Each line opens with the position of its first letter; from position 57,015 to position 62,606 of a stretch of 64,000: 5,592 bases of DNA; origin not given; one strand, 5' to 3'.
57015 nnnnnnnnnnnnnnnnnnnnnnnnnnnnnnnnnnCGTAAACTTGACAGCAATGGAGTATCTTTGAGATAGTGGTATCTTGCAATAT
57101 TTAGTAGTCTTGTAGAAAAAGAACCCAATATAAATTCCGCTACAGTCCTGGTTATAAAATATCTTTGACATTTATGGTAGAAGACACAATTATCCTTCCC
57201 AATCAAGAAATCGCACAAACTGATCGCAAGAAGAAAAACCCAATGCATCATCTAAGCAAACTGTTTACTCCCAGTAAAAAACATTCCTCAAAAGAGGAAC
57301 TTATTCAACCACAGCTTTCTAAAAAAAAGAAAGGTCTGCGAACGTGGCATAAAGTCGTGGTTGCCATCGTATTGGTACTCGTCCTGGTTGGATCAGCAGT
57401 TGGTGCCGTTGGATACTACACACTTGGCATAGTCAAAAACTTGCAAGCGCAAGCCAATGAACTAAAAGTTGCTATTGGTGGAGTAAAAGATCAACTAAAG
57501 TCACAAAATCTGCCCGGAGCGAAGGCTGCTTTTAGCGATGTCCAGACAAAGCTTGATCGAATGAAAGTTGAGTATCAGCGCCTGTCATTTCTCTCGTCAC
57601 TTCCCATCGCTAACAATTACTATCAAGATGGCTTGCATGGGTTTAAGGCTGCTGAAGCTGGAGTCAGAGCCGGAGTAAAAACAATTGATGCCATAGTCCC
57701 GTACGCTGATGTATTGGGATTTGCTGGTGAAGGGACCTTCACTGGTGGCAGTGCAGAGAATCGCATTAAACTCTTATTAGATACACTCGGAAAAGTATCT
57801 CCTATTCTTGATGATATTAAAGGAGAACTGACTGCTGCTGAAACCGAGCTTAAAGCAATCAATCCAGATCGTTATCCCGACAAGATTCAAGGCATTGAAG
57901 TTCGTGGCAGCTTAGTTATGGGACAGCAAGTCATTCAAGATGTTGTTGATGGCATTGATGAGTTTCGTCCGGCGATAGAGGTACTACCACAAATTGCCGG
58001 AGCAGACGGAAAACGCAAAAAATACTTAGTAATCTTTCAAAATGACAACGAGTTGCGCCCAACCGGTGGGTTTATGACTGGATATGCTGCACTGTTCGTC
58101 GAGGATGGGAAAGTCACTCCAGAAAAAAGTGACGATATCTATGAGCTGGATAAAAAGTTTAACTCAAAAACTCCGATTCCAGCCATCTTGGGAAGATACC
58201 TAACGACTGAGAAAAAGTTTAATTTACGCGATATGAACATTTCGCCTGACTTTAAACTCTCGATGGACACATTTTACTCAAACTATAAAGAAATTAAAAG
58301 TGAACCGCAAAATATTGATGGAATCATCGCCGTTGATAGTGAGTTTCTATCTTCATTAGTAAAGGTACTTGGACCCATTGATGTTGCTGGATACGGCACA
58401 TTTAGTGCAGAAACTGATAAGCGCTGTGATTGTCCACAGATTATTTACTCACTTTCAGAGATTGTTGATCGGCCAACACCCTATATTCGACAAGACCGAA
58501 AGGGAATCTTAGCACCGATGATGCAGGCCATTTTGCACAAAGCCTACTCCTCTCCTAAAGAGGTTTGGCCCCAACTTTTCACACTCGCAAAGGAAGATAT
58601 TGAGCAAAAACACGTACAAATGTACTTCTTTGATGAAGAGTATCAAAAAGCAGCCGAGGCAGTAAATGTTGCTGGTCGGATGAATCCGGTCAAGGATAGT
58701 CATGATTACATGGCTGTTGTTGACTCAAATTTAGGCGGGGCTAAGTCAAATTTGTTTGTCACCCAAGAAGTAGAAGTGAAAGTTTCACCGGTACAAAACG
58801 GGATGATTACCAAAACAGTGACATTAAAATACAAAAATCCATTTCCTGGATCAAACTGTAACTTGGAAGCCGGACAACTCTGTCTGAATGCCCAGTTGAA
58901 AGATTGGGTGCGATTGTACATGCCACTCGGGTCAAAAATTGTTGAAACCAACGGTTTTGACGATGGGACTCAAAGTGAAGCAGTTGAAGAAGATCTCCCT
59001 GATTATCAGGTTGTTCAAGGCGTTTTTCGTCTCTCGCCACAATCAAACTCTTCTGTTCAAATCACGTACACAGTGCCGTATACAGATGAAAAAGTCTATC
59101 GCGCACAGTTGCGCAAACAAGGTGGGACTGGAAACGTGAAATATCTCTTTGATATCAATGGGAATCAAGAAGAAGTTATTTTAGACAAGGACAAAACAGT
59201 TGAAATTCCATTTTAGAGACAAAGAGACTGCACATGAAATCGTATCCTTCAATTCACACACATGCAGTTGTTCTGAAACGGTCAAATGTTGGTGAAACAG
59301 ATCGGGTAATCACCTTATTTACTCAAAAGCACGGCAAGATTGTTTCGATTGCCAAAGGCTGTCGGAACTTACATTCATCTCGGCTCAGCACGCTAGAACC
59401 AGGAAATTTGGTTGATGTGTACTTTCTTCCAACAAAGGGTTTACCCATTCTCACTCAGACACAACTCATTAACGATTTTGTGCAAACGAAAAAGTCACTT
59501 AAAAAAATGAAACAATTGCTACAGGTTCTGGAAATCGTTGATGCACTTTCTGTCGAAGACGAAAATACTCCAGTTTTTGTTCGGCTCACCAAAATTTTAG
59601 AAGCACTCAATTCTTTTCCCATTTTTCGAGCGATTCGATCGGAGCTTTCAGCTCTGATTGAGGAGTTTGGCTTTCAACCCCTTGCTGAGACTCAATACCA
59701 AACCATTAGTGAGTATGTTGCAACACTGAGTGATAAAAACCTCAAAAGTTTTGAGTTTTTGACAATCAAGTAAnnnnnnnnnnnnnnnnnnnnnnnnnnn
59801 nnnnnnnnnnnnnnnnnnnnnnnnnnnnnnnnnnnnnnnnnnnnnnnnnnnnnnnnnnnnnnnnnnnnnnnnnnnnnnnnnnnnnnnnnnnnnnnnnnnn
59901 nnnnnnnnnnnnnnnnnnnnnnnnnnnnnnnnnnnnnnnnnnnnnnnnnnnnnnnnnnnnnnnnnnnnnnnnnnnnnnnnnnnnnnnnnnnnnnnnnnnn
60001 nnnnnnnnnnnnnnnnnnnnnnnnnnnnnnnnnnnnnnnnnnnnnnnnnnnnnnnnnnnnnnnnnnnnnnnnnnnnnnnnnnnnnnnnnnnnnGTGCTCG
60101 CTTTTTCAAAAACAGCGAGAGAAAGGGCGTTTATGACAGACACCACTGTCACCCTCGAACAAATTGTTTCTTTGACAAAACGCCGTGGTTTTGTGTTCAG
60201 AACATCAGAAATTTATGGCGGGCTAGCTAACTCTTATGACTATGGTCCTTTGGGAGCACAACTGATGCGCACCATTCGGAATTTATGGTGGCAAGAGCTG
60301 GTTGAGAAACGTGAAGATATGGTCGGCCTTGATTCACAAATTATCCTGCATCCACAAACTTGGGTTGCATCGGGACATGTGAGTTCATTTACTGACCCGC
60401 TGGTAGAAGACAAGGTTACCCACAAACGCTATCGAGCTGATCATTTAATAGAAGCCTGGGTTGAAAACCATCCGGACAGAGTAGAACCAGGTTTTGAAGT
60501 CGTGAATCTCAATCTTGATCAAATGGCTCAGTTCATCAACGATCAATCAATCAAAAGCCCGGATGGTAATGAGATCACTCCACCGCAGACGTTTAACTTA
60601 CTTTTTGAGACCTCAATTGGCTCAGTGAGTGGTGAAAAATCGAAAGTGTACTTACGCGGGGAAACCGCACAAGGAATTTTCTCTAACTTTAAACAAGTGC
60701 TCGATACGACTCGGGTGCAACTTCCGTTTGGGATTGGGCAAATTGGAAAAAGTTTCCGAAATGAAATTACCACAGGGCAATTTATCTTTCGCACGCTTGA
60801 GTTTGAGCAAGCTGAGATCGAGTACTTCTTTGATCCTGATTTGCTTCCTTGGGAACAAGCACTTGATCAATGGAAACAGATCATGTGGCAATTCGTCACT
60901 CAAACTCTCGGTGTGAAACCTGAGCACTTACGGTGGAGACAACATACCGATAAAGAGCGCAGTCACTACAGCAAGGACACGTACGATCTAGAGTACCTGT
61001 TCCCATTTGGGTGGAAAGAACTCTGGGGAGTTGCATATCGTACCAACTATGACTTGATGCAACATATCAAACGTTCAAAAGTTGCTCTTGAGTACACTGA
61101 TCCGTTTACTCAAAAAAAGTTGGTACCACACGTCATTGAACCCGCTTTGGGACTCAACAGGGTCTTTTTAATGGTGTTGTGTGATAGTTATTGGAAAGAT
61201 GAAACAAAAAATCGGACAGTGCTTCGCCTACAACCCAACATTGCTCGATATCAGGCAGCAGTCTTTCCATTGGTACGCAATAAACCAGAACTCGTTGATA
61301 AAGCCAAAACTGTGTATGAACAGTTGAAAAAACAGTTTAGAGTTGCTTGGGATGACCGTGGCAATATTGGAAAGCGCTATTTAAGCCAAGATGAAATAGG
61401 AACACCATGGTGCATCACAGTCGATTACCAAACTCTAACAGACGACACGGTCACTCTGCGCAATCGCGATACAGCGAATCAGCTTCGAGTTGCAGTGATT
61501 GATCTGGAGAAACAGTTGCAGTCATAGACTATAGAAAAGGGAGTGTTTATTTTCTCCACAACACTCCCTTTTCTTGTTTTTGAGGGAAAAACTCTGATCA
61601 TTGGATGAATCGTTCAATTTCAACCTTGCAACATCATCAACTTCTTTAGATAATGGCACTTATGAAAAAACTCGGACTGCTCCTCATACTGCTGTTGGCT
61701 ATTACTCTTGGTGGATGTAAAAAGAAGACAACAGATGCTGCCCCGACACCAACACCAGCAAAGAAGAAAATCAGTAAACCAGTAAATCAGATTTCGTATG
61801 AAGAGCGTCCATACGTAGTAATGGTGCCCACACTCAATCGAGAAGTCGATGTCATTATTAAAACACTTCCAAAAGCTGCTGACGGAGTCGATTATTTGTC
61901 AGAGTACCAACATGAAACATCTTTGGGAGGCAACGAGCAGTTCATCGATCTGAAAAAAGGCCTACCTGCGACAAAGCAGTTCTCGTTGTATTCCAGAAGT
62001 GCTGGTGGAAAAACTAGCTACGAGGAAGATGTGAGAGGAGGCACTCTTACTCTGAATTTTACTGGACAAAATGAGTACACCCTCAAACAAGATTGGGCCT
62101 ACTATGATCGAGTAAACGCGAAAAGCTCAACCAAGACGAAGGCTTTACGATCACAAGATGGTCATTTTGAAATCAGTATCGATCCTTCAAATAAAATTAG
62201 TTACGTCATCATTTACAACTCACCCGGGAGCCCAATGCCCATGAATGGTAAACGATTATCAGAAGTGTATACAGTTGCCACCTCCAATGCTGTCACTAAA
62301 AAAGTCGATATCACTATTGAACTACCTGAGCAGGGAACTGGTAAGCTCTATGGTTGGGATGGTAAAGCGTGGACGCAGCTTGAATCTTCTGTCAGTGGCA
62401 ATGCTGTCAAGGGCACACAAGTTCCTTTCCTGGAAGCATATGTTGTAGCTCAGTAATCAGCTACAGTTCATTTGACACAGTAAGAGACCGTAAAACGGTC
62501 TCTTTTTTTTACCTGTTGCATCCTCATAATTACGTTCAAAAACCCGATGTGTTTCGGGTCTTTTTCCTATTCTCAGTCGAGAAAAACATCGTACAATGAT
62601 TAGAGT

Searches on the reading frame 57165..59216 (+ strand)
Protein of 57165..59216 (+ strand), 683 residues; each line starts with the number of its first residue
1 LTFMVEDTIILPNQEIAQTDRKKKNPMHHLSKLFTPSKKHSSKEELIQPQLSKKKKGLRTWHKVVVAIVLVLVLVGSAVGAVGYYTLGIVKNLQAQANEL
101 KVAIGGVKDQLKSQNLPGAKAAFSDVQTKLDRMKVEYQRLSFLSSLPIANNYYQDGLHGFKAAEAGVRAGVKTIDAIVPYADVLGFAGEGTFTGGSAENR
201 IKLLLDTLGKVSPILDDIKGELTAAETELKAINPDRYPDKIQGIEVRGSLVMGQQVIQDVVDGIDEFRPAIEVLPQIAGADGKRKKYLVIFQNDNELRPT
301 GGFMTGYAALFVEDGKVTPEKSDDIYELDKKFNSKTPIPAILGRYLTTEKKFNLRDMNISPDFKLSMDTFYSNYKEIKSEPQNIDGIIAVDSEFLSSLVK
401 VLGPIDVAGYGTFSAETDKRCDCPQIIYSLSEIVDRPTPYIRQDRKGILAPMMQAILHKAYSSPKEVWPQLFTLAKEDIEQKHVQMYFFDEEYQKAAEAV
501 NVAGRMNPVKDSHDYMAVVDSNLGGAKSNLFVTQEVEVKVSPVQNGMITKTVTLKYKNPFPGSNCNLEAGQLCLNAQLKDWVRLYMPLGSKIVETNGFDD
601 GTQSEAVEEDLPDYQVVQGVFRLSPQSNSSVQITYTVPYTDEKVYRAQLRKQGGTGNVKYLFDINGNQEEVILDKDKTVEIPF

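Call 33: search_protein_families(library=pfam, proteins=[window:57165-59216:+], max_evalue=0.0001)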
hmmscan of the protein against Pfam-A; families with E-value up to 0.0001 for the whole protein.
window:57165-59216:+ (683 aa): 1 family
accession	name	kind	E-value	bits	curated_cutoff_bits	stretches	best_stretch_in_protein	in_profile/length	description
PF13196.11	DUF4012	-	6.9e-23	82.2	28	1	284-411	3-127/144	Protein of unknown function (DUF4012)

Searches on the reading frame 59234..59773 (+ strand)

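Call 45: search_protein_families(library=pfam, proteins=[window:59234-59773:+], max_evalue=1)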
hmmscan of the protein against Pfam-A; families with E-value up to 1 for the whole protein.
window:59234-59773:+ (179 aa): 3 families
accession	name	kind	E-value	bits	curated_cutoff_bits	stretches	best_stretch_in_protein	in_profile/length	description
PF11967.14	RecO_N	-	2e-17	63.4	27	1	7-81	4-79/80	Recombination protein O N terminal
PF03800.19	Nuf2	-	0.0039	17.9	25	1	75-137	70-131/141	Nuf2 family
PF17342.7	DUF5372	-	0.18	12.3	25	1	12-43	14-43/78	Family of unknown function (DUF5372)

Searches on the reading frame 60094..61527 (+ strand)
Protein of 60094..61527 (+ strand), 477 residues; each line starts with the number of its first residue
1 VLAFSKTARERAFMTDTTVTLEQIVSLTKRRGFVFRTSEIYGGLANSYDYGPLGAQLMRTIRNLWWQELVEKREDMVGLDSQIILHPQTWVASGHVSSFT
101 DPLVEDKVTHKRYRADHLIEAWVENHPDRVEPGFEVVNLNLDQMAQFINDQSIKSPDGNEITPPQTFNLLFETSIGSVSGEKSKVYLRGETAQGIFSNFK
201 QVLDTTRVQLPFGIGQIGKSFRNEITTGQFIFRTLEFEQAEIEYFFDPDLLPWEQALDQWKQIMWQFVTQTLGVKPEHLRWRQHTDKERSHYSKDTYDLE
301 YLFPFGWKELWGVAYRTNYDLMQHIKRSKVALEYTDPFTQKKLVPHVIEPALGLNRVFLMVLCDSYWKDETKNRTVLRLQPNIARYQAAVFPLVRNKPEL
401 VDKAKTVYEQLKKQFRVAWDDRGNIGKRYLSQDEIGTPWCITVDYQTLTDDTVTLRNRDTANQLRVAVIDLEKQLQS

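Call 33: search_protein_families(library=pfam, proteins=[window:60094-61527:+], max_evalue=0.0001)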
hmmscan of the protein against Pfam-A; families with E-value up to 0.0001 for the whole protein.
window:60094-61527:+ (477 aa): 2 families
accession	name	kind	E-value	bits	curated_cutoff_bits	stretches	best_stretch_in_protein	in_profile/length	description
PF03129.25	HGTP_anticodon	-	2.3e-19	69.8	21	1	387-476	1-92/94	Anticodon binding domain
PF00587.30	tRNA-synt_2b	-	1.6e-06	28.8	29.3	1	182-362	8-176/179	tRNA synthetase class II core domain (G, H, P, S and T)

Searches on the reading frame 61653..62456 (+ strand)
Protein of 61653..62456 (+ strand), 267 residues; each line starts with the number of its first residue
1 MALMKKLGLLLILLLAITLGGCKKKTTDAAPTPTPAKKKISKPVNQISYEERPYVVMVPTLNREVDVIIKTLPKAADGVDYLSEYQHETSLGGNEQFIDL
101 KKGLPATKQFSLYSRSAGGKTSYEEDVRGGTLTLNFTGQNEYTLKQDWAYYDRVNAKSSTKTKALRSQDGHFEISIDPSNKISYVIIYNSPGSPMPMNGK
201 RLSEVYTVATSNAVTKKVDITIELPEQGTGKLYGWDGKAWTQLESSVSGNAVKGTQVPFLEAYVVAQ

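Call 33: search_protein_families(library=pfam, proteins=[window:61653-62456:+], max_evalue=0.0001)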
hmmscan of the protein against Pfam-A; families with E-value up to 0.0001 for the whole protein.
window:61653-62456:+ (267 aa): 0 families

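Call 45: search_protein_families(library=pfam, proteins=[window:61653-62456:+], max_evalue=1)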
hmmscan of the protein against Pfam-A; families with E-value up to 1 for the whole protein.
window:61653-62456:+ (267 aa): 1 family
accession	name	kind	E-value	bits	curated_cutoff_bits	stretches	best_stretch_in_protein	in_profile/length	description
PF07639.16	YTV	-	0.1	13.1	21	1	41-61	20-40/43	YTV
